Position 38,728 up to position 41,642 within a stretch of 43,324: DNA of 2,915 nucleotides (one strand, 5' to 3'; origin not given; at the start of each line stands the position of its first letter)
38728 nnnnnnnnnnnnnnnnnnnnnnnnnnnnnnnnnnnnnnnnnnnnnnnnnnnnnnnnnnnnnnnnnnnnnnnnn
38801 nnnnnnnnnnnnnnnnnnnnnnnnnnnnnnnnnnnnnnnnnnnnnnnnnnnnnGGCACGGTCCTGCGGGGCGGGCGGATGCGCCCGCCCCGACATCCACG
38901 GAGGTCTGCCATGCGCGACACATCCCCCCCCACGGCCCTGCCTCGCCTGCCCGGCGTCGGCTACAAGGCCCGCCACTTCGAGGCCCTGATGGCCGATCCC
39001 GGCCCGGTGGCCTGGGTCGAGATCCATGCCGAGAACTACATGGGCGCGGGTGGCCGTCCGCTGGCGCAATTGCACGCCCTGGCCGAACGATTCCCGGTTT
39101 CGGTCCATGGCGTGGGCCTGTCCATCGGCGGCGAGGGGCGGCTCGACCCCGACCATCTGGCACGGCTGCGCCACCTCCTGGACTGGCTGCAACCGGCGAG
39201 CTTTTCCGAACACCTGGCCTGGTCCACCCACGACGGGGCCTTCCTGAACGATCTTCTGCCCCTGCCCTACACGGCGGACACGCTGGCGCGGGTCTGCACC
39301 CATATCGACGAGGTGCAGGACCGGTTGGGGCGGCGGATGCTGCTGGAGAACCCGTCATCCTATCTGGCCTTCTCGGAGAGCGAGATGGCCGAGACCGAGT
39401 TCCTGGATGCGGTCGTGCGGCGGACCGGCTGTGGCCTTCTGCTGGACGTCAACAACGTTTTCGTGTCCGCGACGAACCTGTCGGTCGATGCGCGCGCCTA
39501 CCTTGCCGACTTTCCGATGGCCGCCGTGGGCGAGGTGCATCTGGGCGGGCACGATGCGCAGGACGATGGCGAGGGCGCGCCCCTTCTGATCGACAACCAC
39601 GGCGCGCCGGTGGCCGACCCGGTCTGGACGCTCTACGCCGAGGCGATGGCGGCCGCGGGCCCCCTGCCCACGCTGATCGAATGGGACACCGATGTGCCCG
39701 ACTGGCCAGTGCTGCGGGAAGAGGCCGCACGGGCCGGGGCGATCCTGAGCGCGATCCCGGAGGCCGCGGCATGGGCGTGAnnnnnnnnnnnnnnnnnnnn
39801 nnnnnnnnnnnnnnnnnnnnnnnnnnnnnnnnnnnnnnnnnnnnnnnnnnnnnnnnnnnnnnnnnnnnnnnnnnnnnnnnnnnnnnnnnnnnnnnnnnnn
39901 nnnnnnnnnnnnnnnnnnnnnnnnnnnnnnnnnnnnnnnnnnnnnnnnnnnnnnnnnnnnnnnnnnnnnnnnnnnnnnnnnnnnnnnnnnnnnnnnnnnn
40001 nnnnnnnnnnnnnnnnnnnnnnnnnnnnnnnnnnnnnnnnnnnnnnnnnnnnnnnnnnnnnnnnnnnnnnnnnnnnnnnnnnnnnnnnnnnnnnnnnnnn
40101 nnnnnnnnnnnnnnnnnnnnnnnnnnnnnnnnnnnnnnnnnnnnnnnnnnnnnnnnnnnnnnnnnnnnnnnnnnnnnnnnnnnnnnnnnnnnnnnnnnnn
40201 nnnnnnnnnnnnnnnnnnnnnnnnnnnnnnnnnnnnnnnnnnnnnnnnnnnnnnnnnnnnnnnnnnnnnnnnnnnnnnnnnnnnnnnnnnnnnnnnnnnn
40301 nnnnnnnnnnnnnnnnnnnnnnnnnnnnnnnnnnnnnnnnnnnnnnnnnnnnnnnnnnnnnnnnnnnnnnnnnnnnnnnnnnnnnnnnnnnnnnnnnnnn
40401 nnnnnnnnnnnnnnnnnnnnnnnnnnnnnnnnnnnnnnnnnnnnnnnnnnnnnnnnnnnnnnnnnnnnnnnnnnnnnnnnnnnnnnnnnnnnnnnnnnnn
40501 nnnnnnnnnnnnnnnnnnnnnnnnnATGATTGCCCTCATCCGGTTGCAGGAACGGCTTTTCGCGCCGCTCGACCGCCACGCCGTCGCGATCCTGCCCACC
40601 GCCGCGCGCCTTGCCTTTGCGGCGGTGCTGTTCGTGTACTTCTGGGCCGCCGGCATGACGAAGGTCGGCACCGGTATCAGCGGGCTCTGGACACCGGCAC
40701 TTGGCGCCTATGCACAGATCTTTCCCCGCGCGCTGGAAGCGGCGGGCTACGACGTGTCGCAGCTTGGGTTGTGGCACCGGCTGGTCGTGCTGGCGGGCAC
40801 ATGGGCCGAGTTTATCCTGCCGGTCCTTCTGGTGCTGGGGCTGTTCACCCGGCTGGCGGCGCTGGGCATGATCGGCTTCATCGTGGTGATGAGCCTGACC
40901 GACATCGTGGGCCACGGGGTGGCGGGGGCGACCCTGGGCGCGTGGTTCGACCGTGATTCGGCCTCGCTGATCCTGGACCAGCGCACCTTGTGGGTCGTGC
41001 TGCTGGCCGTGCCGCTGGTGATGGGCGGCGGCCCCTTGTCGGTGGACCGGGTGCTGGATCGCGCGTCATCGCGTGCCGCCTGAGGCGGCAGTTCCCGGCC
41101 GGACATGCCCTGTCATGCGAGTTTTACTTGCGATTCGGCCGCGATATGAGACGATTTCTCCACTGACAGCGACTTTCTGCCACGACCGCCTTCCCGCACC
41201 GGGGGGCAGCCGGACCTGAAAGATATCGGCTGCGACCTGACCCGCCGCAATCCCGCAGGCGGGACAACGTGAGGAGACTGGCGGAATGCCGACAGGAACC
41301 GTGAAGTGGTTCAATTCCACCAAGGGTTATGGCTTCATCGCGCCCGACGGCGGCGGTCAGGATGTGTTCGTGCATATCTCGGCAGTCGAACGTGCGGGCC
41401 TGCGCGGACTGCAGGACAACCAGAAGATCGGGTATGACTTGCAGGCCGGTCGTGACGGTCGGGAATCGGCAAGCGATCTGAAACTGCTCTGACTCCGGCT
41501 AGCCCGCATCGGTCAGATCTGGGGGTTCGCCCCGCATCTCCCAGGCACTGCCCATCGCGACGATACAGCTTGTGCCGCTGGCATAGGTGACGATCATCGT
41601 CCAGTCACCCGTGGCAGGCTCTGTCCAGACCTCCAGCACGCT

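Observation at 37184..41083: Complete sigma-F/NrsF plus DUF2282-DUF692-DUF2063-DoxX module: a bufferin/gig-type periplasmic RiPP locus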

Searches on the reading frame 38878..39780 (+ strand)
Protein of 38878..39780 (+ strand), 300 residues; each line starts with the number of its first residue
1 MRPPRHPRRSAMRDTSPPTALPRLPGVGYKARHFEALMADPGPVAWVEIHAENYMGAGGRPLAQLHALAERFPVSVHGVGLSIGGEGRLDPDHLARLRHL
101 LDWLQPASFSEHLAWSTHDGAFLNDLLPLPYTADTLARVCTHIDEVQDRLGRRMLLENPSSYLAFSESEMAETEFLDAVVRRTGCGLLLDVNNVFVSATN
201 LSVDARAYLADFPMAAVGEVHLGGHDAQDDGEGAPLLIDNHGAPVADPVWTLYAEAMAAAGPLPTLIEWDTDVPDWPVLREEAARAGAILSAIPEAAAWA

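Call 3: search_protein_families(library=pfam, proteins=[window:38878-39780:+], max_evalue=0.01)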
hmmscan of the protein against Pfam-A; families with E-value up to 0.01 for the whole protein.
window:38878-39780:+ (300 aa): 1 family
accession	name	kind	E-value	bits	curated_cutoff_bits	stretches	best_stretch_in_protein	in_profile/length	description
PF05114.20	MbnB_TglH_ChrH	-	9e-105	350.1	25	1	26-290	3-262/263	RiPP precursor modification enzyme MbnB/TglH/ChrH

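Call 4: search_protein_families(library=ncbifam, proteins=[window:38878-39780:+], max_evalue=0.01)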
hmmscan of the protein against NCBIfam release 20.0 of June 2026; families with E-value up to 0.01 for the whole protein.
window:38878-39780:+ (300 aa): 5 families
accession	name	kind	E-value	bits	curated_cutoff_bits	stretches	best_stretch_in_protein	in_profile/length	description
NF050167.1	MNIO_BufB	equivalog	1.5e-113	378.4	310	1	26-286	2-261/262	MNIO family bufferin maturase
NF003818.2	PRK05409.1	equivalog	1.6e-70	237.7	360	1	26-285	3-259/264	HvfB family MNIO-type RiPP peptide maturase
NF050151.1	RiPP_MNIO_ApyH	equivalog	5.8e-25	88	400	1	16-290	5-280/283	multinuclear non-heme iron-dependent oxidative enzyme ApyH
TIGR04159.2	methbact_MbnB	equivalog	1e-15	58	325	1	72-247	47-215/261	methanobactin biosynthesis protein MbnB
NF050165.1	MNIO_ChrH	equivalog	6.2e-08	32.1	600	1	111-251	98-238/363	MNIO family chryseobactin maturase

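Call 19: find_related_loci(query=window:38911-39780:+, collection=genome_contigs, flank=4000)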
Query window:38911-39780:+ (289 aa) in genome_contigs; peptide patterns used: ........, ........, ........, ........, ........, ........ (x = any residue, [..] = any of these).
600 stretches matched a pattern (row limit reached: there are more); 554 encode a relative of the query (tblastn E <= 1e-3); the best 80 are kept; 80 distinct loci.
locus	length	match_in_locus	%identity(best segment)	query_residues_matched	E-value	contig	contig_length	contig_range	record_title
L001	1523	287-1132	74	1-282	4e-150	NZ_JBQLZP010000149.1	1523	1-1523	MAG: Roseicyclus sp. isolate bin_1293 contig_149, whole genome shotgun sequence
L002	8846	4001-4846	72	1-282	9e-138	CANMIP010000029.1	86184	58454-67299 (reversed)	uncultured Tropicimonas sp. isolate 4-1393.fasta genome assembly, contig: NODE_29, whole genome shotgun sequence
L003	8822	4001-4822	72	9-282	7e-135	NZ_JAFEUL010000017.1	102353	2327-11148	Actibacterium sp. 188UL27-1 contig17, whole genome shotgun sequence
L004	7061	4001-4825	75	9-283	9e-135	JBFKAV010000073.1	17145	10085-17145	MAG: Paracoccaceae bacterium isolate Mix_sand20.2022.06.D.19 k141_2049001_length_17145_cov_21.1975, whole genome shotgun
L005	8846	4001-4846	70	1-282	7e-134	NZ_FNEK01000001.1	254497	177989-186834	Aliiruegeria lutimaris strain DSM 25294, whole genome shotgun sequence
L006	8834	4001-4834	73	6-283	1e-133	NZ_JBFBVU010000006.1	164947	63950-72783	Meridianimarinicoccus marinus strain DFM31 NODE_6_length_164947_cov_143.324195, whole genome shotgun sequence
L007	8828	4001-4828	72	8-283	9e-134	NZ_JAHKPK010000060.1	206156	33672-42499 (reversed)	Pacificibacter marinus strain F2R14 F2R14_F2R14_contig_20, whole genome shotgun sequence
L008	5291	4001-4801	75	1-267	8e-134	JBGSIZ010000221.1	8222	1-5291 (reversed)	MAG: Marivivens sp. isolate JTS-AC145 k141_3697458, whole genome shotgun sequence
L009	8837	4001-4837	76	9-287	1e-133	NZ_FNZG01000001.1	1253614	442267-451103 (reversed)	Pseudooceanicola nitratireducens strain CGMCC 1.7292, whole genome shotgun sequence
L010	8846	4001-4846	72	1-282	1e-133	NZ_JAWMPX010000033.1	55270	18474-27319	Tropicimonas sp. TH_r6 TH_r6_33, whole genome shotgun sequence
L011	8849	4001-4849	71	3-285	6e-133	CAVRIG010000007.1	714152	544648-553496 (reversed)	MAG: uncultured Alphaproteobacteria bacterium isolate MFD05684.bin.2.250 genome assembly, contig: contig_41756, whole ge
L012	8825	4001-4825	72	8-282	1e-132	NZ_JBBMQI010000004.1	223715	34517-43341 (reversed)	Pacificibacter sp. AS14 isolate_14_4, whole genome shotgun sequence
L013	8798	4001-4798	75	1-266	5e-133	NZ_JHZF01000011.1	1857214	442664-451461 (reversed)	Pseudooceanicola nanhaiensis DSM 18065 Q344DRAFT_scaffold00001.1_C, whole genome shotgun sequence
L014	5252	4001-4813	73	10-280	2e-132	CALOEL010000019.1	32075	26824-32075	MAG: uncultured Alphaproteobacteria bacterium isolate LOGT_bin.0110 genome assembly, contig: contig_118272, whole genome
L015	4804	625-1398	78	10-267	1e-133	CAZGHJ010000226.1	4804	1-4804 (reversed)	MAG TPA_asm: uncultured Roseicyclus sp. isolate binchicken_co405_169 genome assembly, contig: NODE_27331_length_4804_cov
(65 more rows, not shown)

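Call 20: search_solved_structures(query=window:38911-39780:+, max_evalue=0.001)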
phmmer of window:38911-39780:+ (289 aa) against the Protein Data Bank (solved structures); distinct sequences matched with E-value up to 0.001: 8.
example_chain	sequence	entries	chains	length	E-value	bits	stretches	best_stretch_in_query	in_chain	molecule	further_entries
3bww_A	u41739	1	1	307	5.9e-40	140.7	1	15-217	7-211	Protein of unknown function DUF692/COG3220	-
8hci_D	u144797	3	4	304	2.3e-15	59.9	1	115-260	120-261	DUF692 family protein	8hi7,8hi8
7dz9_B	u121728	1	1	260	5.9e-12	48.7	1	86-267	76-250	cpMbnB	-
7dz9_A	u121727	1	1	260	5.9e-12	48.7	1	86-267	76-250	MbnB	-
7fc0_B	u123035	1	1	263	1.9e-11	47.1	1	27-235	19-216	Methanobactin biosynthesis cassette protein MbnB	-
7fc0_E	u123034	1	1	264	1.9e-11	47.1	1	27-235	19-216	Methanobactin biosynthesis cassette protein MbnB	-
7tcr_A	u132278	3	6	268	2e-08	37.1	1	84-192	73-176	Methanobactin biosynthesis cassette protein MbnB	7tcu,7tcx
7tcw_A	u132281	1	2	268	2.2e-08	37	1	84-192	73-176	Methanobactin biosynthesis cassette protein MbnB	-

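Call 44: search_solved_structures(query=window:38911-39780:+, max_evalue=0.001, show_alignments=5)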
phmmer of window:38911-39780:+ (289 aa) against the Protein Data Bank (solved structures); distinct sequences matched with E-value up to 0.001: 8.
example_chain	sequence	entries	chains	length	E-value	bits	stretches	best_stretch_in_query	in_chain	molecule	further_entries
3bww_A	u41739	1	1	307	5.9e-40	140.7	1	15-217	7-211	Protein of unknown function DUF692/COG3220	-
8hci_D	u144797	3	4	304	2.3e-15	59.9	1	115-260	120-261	DUF692 family protein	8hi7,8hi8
7dz9_B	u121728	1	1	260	5.9e-12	48.7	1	86-267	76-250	cpMbnB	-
7dz9_A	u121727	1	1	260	5.9e-12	48.7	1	86-267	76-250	MbnB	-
7fc0_B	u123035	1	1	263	1.9e-11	47.1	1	27-235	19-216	Methanobactin biosynthesis cassette protein MbnB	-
7fc0_E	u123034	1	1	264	1.9e-11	47.1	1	27-235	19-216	Methanobactin biosynthesis cassette protein MbnB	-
7tcr_A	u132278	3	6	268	2e-08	37.1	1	84-192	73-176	Methanobactin biosynthesis cassette protein MbnB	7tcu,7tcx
7tcw_A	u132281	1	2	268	2.2e-08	37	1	84-192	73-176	Methanobactin biosynthesis cassette protein MbnB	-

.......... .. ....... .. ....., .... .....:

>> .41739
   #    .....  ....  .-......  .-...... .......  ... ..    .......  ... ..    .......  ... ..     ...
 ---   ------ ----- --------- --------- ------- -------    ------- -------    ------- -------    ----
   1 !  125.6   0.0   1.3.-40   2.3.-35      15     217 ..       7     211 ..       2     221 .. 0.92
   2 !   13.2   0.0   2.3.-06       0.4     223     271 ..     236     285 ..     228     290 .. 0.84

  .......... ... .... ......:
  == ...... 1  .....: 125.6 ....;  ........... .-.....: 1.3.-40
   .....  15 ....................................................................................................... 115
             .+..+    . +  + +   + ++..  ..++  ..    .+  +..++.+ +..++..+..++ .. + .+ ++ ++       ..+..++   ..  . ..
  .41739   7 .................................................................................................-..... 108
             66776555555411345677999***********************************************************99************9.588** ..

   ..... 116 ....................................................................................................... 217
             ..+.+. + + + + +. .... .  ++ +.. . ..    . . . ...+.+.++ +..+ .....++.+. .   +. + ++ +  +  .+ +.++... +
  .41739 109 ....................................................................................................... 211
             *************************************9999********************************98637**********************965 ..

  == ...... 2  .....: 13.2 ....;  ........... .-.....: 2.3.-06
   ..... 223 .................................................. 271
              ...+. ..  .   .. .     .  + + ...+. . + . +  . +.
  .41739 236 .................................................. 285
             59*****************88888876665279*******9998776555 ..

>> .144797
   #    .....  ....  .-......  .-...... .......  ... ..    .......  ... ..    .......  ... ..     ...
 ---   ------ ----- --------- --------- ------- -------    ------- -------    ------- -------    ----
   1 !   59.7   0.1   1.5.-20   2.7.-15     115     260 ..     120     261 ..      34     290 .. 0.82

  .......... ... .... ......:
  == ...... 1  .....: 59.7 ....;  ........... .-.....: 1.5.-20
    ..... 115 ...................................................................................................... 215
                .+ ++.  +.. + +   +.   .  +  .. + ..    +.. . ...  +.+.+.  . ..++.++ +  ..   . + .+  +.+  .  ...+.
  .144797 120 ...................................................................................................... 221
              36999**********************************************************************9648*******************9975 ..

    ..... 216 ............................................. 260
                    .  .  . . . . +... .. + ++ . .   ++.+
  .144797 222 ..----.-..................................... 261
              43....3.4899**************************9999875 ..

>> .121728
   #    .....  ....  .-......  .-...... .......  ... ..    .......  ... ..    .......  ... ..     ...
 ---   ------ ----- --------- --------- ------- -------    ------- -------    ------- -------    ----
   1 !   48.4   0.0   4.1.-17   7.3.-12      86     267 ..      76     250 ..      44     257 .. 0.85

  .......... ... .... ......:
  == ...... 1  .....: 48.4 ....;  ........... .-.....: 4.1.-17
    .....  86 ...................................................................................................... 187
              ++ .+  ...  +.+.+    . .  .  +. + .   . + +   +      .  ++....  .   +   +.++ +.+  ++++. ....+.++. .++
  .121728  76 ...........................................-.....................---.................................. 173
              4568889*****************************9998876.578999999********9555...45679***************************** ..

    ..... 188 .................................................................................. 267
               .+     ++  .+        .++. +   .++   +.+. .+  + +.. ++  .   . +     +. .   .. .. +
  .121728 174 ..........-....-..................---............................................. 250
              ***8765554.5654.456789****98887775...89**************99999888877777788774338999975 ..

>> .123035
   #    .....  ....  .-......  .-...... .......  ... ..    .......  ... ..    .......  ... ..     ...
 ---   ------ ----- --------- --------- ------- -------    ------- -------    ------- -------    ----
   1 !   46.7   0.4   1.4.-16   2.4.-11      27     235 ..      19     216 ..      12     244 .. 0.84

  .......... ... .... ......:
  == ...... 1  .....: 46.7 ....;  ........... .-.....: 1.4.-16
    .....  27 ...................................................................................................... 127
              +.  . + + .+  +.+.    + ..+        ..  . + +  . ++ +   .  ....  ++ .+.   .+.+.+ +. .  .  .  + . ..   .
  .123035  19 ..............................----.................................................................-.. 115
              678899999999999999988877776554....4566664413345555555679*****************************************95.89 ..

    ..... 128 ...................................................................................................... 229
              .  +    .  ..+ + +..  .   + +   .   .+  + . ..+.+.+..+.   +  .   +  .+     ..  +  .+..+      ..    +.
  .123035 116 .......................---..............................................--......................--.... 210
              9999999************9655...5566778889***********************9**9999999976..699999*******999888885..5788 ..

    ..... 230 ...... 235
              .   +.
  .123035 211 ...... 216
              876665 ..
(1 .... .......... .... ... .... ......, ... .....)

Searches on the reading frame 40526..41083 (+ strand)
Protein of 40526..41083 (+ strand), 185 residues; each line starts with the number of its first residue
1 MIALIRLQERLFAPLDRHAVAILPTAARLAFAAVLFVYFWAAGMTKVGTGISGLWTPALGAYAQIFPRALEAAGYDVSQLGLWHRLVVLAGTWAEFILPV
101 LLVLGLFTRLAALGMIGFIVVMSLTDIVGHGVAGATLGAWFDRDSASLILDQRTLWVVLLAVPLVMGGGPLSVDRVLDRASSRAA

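Call 3: search_protein_families(library=pfam, proteins=[window:40526-41083:+], max_evalue=0.01)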
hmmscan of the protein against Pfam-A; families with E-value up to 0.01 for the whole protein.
window:40526-41083:+ (185 aa): 1 family
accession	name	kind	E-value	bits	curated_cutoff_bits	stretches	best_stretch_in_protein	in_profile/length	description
PF07681.17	DoxX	-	2.4e-06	28.5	23.6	1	34-122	8-79/85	DoxX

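Call 4: search_protein_families(library=ncbifam, proteins=[window:40526-41083:+], max_evalue=0.01)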
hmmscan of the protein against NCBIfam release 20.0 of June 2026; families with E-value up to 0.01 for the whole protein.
window:40526-41083:+ (185 aa): 1 family
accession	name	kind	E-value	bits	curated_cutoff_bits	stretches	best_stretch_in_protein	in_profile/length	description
NF050144.1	matur_HvfX_fam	equivalog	9e-05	22.7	80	1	28-124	4-85/165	HvfX family Cu-binding RiPP maturation protein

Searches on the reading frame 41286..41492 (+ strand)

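Call 3: search_protein_families(library=pfam, proteins=[window:41286-41492:+], max_evalue=0.01)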
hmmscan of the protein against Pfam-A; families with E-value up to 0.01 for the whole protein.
window:41286-41492:+ (68 aa): 2 families
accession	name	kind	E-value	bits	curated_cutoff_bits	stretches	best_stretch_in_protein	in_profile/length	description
PF00313.28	CSD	-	8.1e-22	77.3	27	1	3-65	2-63/66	'Cold-shock' DNA-binding domain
PF08206.17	OB_RNB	-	0.00024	21.2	24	1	11-36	6-31/58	Ribonuclease B OB domain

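Call 4: search_protein_families(library=ncbifam, proteins=[window:41286-41492:+], max_evalue=0.01)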
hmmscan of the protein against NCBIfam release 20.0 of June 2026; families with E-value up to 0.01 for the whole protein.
window:41286-41492:+ (68 aa): 11 families
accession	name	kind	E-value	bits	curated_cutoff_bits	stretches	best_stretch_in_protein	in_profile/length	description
NF049933.1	TransAntitermCspE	equivalog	3.1e-23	81.7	120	1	3-61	5-63/69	transcription antiterminator/RNA stability regulator CspE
TIGR02381.1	cspD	equivalog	1.4e-19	69.8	115.4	1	1-61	1-61/68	cold shock domain-containing protein CspD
NF007679.0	PRK10354.1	subfamily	2.4e-19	69.4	130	1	3-59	6-62/70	RNA chaperone/antiterminator CspA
NF007378.0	PRK09890.1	equivalog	2.4e-19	69.3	144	1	3-62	6-65/70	cold shock protein CspG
NF011574.0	PRK14998.1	equivalog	3.8e-19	68.7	147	1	1-60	1-60/73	cold shock-like protein CspD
NF007405.0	PRK09937.1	equivalog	1.9e-18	66.4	152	1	1-60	1-60/74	cold shock-like protein CspD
NF007062.0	PRK09507.1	subfamily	2e-18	66.1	133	1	4-62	6-64/69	transcription antiterminator/RNA stability regulator CspE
NF008190.0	PRK10943.1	subfamily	3.8e-18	65.2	137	1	4-59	6-61/69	cold shock-like protein CspC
NF012007.0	PRK15463.1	subfamily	2.1e-07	30.6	111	1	3-37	6-40/70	cold shock-like protein CspF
NF038236.1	retron_eff_Se72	equivalog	6e-07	29.3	82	1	4-58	1-53/62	retron Se72 family effector protein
NF012008.0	PRK15464.1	equivalog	9e-06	25.7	141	1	3-34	6-37/70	cold shock-like protein CspH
